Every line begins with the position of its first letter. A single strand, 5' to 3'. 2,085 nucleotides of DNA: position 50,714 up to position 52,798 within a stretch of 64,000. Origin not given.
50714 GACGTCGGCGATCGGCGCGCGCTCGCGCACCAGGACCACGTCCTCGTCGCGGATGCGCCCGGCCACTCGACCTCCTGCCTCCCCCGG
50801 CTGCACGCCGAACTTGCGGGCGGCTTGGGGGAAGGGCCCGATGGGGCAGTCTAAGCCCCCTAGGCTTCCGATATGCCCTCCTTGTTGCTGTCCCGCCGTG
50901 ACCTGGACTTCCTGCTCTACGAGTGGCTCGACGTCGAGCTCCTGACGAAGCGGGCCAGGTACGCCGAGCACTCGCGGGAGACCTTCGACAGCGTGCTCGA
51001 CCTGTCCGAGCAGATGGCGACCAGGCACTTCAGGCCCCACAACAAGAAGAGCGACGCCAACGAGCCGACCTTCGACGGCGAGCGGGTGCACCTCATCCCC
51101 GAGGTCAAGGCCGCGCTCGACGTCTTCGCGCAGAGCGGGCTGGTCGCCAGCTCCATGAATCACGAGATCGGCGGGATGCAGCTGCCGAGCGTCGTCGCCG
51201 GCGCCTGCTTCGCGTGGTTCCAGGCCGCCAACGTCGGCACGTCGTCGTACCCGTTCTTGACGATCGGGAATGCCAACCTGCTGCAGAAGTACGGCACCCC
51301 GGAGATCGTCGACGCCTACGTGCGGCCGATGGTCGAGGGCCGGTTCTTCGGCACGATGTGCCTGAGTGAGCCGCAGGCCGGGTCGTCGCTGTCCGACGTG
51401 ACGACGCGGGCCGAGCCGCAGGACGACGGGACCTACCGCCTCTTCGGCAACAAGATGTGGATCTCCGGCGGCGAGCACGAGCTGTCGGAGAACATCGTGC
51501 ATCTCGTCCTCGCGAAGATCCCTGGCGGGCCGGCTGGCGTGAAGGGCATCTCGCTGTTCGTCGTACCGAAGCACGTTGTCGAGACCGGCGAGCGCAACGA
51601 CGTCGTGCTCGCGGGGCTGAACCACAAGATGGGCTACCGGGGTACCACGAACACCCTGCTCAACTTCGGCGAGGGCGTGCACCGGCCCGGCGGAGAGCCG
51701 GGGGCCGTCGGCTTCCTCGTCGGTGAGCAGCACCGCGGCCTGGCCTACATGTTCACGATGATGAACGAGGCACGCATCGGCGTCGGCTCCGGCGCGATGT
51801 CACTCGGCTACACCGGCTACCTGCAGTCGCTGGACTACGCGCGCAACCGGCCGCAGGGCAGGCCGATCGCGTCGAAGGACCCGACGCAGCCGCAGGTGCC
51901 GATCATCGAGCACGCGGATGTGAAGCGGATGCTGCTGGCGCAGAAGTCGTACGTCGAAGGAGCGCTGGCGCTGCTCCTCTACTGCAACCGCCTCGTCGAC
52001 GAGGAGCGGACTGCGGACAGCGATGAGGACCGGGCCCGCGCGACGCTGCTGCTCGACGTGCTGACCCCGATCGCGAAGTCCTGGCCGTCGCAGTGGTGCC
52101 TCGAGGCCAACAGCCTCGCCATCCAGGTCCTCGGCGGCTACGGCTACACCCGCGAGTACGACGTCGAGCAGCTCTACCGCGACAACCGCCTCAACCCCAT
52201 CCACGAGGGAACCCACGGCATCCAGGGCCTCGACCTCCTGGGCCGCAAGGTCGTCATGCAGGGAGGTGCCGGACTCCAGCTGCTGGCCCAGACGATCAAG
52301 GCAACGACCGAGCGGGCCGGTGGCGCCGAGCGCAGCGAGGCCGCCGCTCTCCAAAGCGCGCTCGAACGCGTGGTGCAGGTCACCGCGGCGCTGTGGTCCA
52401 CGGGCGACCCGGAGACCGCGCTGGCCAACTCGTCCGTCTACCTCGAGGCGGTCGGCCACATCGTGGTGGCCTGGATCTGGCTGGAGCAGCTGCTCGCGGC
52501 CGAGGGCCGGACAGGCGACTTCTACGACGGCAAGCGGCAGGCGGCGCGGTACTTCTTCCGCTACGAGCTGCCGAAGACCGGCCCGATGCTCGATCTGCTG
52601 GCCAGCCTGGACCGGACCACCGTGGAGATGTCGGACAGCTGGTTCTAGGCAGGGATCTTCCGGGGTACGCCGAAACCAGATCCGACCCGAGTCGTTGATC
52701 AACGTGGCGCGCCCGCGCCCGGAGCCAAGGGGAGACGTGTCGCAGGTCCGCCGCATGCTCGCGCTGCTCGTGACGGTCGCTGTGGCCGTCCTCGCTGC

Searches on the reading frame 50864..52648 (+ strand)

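Call 73: search_protein_families(library=pfam, proteins=[window:50864-52648:+], max_evalue=0.001)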
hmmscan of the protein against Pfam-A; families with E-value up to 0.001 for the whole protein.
window:50864-52648:+ (594 aa): 4 families
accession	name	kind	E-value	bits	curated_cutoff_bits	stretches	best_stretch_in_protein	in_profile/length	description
PF12806.12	Acyl-CoA_dh_C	-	5.1e-29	101.4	30.3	1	475-589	2-123/124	Acetyl-CoA dehydrogenase C-terminal like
PF00441.29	Acyl-CoA_dh_1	-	1.1e-19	71.4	22.4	1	291-456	2-143/150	Acyl-CoA dehydrogenase, C-terminal domain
PF02770.24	Acyl-CoA_dh_M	-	5.1e-11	43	33.3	1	165-267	2-93/97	Acyl-CoA dehydrogenase, middle domain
PF02771.21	Acyl-CoA_dh_N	-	1.1e-05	26.2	22.9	1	48-159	11-112/113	Acyl-CoA dehydrogenase, N-terminal domain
